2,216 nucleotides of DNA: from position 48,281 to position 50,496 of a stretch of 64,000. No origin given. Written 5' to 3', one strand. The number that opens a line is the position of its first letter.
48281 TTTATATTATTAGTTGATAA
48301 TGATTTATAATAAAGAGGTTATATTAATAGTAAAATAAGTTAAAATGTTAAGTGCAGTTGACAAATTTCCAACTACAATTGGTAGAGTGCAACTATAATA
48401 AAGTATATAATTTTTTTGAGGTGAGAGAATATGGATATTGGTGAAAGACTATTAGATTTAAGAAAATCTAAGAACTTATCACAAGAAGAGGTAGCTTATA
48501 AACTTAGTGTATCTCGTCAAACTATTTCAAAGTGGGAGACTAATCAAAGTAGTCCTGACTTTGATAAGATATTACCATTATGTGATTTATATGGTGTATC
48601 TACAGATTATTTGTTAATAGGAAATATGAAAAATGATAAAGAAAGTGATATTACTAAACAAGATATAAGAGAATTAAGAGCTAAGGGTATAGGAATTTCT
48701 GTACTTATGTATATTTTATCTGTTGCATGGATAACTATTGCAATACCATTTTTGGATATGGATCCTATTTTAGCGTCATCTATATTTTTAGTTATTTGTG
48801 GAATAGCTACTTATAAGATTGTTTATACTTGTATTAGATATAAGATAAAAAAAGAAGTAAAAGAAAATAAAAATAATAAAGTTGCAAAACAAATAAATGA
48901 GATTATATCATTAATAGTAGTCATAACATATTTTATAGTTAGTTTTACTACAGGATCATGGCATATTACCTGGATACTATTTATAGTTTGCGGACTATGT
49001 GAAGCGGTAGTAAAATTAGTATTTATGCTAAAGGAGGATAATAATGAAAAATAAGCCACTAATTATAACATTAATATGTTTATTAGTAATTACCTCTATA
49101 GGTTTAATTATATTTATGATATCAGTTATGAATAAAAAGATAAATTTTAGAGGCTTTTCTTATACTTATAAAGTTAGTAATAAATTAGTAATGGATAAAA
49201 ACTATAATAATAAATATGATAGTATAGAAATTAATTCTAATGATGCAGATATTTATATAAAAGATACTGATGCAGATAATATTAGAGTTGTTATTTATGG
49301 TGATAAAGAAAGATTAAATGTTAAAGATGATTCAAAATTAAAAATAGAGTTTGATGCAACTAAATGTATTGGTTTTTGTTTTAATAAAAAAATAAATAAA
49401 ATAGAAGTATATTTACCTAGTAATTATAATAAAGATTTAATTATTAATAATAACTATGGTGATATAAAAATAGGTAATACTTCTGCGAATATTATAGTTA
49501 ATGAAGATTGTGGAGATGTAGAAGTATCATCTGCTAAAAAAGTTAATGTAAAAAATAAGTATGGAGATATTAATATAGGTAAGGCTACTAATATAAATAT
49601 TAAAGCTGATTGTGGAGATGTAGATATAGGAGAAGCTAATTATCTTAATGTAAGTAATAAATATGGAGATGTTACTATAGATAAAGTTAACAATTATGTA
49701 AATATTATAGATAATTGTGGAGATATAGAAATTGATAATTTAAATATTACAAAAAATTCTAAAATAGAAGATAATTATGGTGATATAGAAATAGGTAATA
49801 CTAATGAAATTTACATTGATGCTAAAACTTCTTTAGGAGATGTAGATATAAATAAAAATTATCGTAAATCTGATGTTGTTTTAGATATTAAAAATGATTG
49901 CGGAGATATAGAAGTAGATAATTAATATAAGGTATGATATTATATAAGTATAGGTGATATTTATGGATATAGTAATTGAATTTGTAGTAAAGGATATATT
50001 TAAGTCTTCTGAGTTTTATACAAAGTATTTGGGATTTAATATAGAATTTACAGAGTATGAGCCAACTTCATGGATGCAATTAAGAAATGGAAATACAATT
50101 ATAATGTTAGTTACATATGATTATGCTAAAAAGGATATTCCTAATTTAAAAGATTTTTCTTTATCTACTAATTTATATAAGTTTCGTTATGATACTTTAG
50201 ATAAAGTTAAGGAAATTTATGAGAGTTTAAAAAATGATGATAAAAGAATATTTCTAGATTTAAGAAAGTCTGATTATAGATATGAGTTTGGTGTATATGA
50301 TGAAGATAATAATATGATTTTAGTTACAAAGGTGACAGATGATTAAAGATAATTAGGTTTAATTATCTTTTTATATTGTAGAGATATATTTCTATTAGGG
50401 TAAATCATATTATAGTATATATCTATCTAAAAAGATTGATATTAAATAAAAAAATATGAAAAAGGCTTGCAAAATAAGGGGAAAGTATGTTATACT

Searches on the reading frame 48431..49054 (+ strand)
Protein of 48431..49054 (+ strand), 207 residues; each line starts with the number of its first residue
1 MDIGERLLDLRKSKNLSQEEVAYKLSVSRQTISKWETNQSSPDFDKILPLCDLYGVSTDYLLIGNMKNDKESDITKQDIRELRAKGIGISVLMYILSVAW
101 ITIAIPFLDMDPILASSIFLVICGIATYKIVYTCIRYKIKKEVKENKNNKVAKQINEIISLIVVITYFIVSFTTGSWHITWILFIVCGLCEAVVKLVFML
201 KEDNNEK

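Call 5: search_protein_families(library=pfam, proteins=[window:48431-49054:+], max_evalue=0.1)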
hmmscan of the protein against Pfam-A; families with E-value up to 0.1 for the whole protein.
window:48431-49054:+ (207 aa): 11 families
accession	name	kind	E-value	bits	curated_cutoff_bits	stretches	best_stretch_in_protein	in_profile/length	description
PF01381.28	HTH_3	-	4.7e-15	55.8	23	1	9-61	3-55/55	Helix-turn-helix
PF12844.13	HTH_19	-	1.9e-12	47.3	30.2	1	4-63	1-60/64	Helix-turn-helix domain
PF13560.12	HTH_31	-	1.7e-11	44.7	27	1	3-58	2-58/64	Helix-turn-helix domain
PF13443.12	HTH_26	-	6.6e-05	23.5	22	1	7-57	2-53/63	Cro/C1-type HTH DNA-binding domain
PF07022.19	Phage_CI_repr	-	0.00023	21.9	22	1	17-65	14-61/65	Bacteriophage CI repressor helix-turn-helix domain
PF08279.18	HTH_11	-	0.0024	18.1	25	1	10-34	9-34/55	HTH domain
PF04545.22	Sigma70_r4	-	0.0051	16.7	24.1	1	8-36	13-41/50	Sigma-70, region 4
PF17280.7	DUF5345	-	0.015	15.9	27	1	138-190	21-72/77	Family of unknown function (DUF5345)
PF19845.4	DUF6320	-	0.021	15.1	29.9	1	145-205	7-66/186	Family of unknown function (DUF6320)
PF07331.16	TctB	-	0.022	15.4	29.1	0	100-189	17-103/137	Tripartite tricarboxylate transporter TctB family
PF13413.12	HTH_25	-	0.061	13.6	24.6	1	7-40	2-35/62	Helix-turn-helix domain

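Call 6: search_protein_families(library=ncbifam, proteins=[window:48431-49054:+], max_evalue=0.1)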
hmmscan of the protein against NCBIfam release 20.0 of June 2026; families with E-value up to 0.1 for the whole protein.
window:48431-49054:+ (207 aa): 19 families
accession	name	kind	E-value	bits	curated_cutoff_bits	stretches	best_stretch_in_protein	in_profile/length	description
NF041951.1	phage_RstR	subfamily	8.9e-16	58.1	80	1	1-82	1-84/108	RstR family transcriptional repressor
NF052239.1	antitox_spr1629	equivalog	2e-10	40.3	335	1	1-76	1-75/377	spr1629 family repressor/antitoxin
NF007257.0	PRK09706.1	subfamily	2.5e-09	37.1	101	1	3-73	6-76/135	transcriptional repressor DicA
TIGR03070.1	couple_hipB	subfamily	3.3e-08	33.3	71.65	1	2-56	2-56/58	type II toxin-antitoxin system Y4mF family antitoxin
NF003162.0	PRK04140.1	equivalog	8.1e-07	28.4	263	1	4-57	128-181/317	transcriptional regulator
TIGR03830.1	CxxCG_CxxCG_HTH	subfamily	1.7e-06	27.8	61.8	1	5-51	68-116/127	type II TA system antitoxin MqsA family protein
NF007408.0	PRK09943.1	equivalog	3.9e-06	26.5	211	1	3-90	8-96/185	HTH-type transcriptional regulator PuuR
NF041575.1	antitoxPezA_Strep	equivalog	2.8e-05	24.1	290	1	3-58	2-57/158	type II toxin-antitoxin system antitoxin PezA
NF047451.1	WxxxWxxW_dom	subfamily_domain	4.3e-05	23.4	40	1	156-186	2-32/37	WxxxWxxW domain-containing protein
NF058600.1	TransRegSco1979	equivalog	4.6e-05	22.6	350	1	3-58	9-64/280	Sco1979 family transcriptional regulator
NF047542.1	telomere_Tap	equivalog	0.0001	21.2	600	1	10-45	25-60/695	telomere-associated protein Tap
TIGR00270.2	TIGR00270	equivalog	0.00086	19.1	110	1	5-46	78-119/159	multiprotein bridging factor aMBF1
NF038310.1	lysogeny_AimR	equivalog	0.0084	15.2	70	1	11-51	5-45/365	AimR family lysis-lysogeny pheromone receptor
TIGR02937.1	sigma70-ECF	superfamily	0.0097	15.5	42.9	1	6-37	124-155/165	sigma-70 family RNA polymerase sigma factor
NF041265.1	NadS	equivalog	0.019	15.2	60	1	10-42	38-70/94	NadS family protein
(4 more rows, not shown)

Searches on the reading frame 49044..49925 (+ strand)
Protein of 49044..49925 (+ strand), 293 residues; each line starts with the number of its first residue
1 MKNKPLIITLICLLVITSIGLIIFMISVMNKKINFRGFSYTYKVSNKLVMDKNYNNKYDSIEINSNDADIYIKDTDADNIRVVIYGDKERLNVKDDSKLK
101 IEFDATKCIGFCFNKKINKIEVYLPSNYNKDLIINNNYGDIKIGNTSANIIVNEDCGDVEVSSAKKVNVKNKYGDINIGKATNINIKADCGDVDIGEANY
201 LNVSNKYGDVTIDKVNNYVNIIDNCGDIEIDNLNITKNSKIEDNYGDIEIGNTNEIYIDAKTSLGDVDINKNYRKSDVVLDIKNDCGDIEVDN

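Call 5: search_protein_families(library=pfam, proteins=[window:49044-49925:+], max_evalue=0.1)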
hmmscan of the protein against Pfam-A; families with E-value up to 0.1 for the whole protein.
window:49044-49925:+ (293 aa): 2 families
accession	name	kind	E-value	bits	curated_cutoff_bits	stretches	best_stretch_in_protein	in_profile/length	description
PF13349.12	DUF4097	-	3.2e-27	95.9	22.9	2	59-195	2-131/247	Toastrack DUF4097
PF08964.15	Crystall_3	-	0.038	14.6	27.3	1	32-66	10-46/86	Beta/Gamma crystallin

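Call 6: search_protein_families(library=ncbifam, proteins=[window:49044-49925:+], max_evalue=0.1)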
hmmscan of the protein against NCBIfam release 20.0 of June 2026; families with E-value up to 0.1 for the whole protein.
window:49044-49925:+ (293 aa): 1 family
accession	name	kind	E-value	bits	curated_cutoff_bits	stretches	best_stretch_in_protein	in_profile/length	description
NF049997.1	LiaG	equivalog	3.1e-19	69.2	285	1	10-270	5-251/286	LiaG family protein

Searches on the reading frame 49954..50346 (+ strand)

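Call 5: search_protein_families(library=pfam, proteins=[window:49954-50346:+], max_evalue=0.1)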
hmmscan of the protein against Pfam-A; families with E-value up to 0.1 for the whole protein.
window:49954-50346:+ (130 aa): 2 families
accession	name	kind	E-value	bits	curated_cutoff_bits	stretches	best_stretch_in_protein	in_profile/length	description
PF00903.31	Glyoxalase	-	1.1e-07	32.6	20.6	1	8-122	5-119/121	Glyoxalase/Bleomycin resistance protein/Dioxygenase superfamily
PF22677.2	Ble-like_N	-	0.00082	19.5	24.5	1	9-31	6-28/41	Bleomycin resistance protein-like N-terminal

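Call 6: search_protein_families(library=ncbifam, proteins=[window:49954-50346:+], max_evalue=0.1)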
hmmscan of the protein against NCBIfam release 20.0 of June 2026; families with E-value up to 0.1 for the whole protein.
window:49954-50346:+ (130 aa): 1 family
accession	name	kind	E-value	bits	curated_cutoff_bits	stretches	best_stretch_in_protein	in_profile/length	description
NF053703.1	Mn_SBP_EfaA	exception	0.0063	15.7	485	1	14-112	116-214/310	Mn/Fe ABC transporter substrate-binding lipoprotein EfaA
